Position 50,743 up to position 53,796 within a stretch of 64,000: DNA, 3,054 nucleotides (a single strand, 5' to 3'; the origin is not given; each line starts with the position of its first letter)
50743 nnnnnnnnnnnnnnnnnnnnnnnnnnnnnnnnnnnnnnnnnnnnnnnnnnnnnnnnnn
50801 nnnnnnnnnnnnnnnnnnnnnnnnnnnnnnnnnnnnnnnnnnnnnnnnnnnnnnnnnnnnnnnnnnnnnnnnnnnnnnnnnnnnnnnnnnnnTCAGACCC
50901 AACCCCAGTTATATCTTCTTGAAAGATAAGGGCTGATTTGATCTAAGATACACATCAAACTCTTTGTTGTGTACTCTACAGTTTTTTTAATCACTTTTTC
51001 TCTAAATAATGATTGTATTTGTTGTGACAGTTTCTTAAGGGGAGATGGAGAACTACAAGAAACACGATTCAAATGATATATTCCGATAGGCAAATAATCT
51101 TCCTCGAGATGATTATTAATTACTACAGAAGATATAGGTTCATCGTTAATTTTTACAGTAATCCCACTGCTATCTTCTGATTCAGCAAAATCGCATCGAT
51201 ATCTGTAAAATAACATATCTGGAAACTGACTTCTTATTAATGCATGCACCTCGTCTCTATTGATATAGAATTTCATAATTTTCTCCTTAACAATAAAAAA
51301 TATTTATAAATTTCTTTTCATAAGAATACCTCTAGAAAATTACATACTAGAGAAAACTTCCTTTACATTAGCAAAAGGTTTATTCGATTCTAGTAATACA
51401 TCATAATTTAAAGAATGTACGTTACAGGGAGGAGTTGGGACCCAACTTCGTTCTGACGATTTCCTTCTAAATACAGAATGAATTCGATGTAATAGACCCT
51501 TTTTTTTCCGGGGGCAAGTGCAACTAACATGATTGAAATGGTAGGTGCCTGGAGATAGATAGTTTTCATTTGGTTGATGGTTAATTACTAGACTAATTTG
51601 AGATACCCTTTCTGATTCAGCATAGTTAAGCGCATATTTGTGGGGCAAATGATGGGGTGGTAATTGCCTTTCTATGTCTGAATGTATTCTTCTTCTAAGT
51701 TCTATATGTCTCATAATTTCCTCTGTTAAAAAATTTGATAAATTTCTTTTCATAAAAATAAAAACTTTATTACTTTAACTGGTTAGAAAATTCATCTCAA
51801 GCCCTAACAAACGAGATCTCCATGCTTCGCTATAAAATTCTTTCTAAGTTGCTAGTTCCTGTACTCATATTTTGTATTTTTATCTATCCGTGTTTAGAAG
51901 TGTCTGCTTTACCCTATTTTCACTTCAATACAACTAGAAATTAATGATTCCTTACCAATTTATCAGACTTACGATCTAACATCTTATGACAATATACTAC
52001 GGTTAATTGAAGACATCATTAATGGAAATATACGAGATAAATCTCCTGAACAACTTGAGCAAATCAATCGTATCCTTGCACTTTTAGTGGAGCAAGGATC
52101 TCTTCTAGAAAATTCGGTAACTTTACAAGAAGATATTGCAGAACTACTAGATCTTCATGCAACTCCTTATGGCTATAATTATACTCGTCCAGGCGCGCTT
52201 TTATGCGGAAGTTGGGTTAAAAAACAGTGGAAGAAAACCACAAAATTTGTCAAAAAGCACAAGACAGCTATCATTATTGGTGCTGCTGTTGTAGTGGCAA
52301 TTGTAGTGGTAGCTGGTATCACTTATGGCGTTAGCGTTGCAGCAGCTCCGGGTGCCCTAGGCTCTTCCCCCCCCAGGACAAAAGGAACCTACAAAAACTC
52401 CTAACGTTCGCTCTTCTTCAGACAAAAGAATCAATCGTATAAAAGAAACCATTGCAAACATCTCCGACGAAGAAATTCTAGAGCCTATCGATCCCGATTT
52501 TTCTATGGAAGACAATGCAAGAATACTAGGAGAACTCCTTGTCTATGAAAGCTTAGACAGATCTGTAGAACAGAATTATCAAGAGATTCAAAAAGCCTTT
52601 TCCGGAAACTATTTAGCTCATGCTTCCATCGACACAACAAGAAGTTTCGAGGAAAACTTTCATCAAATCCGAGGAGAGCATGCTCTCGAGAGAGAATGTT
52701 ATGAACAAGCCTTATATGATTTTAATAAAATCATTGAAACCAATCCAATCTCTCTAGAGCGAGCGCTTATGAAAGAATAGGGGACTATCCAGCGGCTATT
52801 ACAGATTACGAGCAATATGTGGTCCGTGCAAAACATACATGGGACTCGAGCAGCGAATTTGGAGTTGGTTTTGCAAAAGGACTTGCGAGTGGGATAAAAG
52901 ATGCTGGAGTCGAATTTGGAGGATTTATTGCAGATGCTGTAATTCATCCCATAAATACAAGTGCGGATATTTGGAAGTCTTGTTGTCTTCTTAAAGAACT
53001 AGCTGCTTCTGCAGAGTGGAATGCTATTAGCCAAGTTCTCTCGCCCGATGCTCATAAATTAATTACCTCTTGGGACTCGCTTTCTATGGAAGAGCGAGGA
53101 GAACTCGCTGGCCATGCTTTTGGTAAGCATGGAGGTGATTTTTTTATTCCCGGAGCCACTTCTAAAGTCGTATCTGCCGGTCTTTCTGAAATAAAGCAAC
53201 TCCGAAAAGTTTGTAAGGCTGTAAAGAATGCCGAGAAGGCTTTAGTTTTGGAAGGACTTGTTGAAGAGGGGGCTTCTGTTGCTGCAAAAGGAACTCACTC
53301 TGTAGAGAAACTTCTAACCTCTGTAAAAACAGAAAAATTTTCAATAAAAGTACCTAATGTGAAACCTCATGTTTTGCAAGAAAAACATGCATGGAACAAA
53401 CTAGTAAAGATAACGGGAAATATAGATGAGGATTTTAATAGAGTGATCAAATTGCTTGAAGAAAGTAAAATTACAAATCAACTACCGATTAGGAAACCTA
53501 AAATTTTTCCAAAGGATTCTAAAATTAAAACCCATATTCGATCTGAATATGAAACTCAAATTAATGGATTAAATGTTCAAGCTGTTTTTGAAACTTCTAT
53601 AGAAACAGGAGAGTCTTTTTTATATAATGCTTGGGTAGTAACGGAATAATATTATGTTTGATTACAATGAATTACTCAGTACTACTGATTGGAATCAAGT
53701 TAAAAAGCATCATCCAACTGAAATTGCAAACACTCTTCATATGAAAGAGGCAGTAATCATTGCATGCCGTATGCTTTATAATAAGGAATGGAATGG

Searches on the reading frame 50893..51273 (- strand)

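Call 4: search_protein_families(library=pfam, proteins=[window:50893-51273:-], max_evalue=1)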
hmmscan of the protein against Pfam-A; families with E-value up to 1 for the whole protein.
window:50893-51273:- (126 aa): 2 families
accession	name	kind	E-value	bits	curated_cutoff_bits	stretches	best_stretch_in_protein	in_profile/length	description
PF09563.16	RE_LlaJI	-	0.036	13.7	23.6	1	21-67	38-84/365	LlaJI restriction endonuclease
PF03170.19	BcsB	-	0.11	11.2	21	1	23-60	344-381/606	Bacterial cellulose synthase subunit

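Call 7: search_protein_families(library=ncbifam, proteins=[window:50893-51273:-], max_evalue=1)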
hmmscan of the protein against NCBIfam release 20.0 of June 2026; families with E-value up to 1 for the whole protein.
window:50893-51273:- (126 aa): 0 families

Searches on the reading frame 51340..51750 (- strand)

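Call 4: search_protein_families(library=pfam, proteins=[window:51340-51750:-], max_evalue=1)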
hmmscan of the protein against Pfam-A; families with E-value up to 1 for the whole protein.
window:51340-51750:- (136 aa): 0 families

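Call 7: search_protein_families(library=ncbifam, proteins=[window:51340-51750:-], max_evalue=1)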
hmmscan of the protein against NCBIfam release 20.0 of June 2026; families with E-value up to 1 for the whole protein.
window:51340-51750:- (136 aa): 1 family
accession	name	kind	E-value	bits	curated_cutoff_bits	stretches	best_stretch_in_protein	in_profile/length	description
TIGR00163.1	PS_decarb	equivalog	0.14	11.2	111.75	1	63-127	94-152/243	archaetidylserine decarboxylase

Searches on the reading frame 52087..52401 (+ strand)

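Call 4: search_protein_families(library=pfam, proteins=[window:52087-52401:+], max_evalue=1)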
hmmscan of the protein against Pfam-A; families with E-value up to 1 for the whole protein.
window:52087-52401:+ (105 aa): 4 families
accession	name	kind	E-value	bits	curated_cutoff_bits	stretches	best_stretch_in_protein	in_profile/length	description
PF17562.7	Styelin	-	0.069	14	27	1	43-65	2-24/59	Styelin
PF09716.15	ETRAMP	-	0.075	13.5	29.1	1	45-81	34-76/81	Malarial early transcribed membrane protein (ETRAMP)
PF04415.17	DUF515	-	0.14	11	29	1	45-76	11-46/449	Protein of unknown function (DUF515)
PF12911.12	OppC_N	-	0.28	11.5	23.9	1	47-77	2-31/53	N-terminal TM domain of oligopeptide transport permease C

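Call 7: search_protein_families(library=ncbifam, proteins=[window:52087-52401:+], max_evalue=1)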
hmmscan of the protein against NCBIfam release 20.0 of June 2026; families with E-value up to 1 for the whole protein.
window:52087-52401:+ (105 aa): 4 families
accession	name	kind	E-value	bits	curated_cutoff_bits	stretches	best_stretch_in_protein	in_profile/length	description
NF045974.1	conju_CD1108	subfamily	0.059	13.1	100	1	44-84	37-77/190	CD1108 family mobile element protein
TIGR00841.1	bass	subfamily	0.1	11.8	326.3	1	40-82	178-218/321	bile acid:sodium symporter family transporter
NF046001.1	SecDF_plasm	equivalog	0.14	10.2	500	1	46-83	528-564/878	protein translocase subunit SecDF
NF038058.1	adhes_P110_Nter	subfamily_domain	0.8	9.5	80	0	55-84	2-31/201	P110/LppT family adhesin N-terminal domain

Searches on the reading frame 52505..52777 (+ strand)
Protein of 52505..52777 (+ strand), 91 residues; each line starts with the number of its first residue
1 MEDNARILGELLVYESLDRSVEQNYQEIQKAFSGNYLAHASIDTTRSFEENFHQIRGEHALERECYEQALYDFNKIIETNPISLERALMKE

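Call 4: search_protein_families(library=pfam, proteins=[window:52505-52777:+], max_evalue=1)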
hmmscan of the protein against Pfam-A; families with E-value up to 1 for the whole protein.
window:52505-52777:+ (91 aa): 3 families
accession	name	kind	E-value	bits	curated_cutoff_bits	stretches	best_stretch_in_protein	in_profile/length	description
PF00515.34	TPR_1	-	0.027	14.7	27.8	1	58-81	9-32/34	Tetratricopeptide repeat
PF10516.15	SHNi-TPR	-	0.042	13.8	21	1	57-75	8-26/38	SHNi-TPR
PF07719.23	TPR_2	-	0.061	13.9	27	1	53-81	4-32/34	Tetratricopeptide repeat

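Call 7: search_protein_families(library=ncbifam, proteins=[window:52505-52777:+], max_evalue=1)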
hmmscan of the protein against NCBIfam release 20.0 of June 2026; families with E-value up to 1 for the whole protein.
window:52505-52777:+ (91 aa): 0 families

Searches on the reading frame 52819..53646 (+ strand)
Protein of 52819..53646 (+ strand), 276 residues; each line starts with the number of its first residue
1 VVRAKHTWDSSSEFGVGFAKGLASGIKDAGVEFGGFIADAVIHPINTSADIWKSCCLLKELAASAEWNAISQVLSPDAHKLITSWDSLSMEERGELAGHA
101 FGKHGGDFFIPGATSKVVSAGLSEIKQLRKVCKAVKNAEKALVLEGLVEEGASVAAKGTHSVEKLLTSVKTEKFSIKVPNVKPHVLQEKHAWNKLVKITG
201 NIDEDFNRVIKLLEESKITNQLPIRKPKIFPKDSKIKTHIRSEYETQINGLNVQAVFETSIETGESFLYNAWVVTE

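Call 4: search_protein_families(library=pfam, proteins=[window:52819-53646:+], max_evalue=1)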
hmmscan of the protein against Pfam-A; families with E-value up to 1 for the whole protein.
window:52819-53646:+ (276 aa): 2 families
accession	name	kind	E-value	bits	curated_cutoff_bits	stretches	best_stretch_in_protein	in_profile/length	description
PF05597.16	Phasin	-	0.055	14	28.8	1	138-197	31-86/126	Poly(hydroxyalcanoate) granule associated protein (phasin)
PF02936.19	COX4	-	0.16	12.4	26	1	83-121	38-76/138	Cytochrome c oxidase subunit IV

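Call 7: search_protein_families(library=ncbifam, proteins=[window:52819-53646:+], max_evalue=1)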
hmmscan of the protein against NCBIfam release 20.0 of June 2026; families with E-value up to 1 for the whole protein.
window:52819-53646:+ (276 aa): 2 families
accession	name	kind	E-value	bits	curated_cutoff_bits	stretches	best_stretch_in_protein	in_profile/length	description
TIGR01837.1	PHA_granule_1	subfamily_domain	0.0087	16.1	94.7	1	139-213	23-90/118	poly(hydroxyalkanoate) granule-associated protein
TIGR00128.1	fabD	equivalog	0.043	13.3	260.9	1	117-195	165-245/290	ACP S-malonyltransferase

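Call 20: find_homologous_proteins(query=window:52819-53646:+, max_evalue=0.01)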
Query window:52819-53646:+ (276 aa): 1 proteins with E <= 0.01 among 1419 candidates.
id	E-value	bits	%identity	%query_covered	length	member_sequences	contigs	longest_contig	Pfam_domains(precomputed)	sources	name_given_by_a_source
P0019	4.8e-178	608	100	100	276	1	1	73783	-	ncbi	ncbi:MAG: hypothetical protein ACRCSV_03020 [Chlamydiales bacterium]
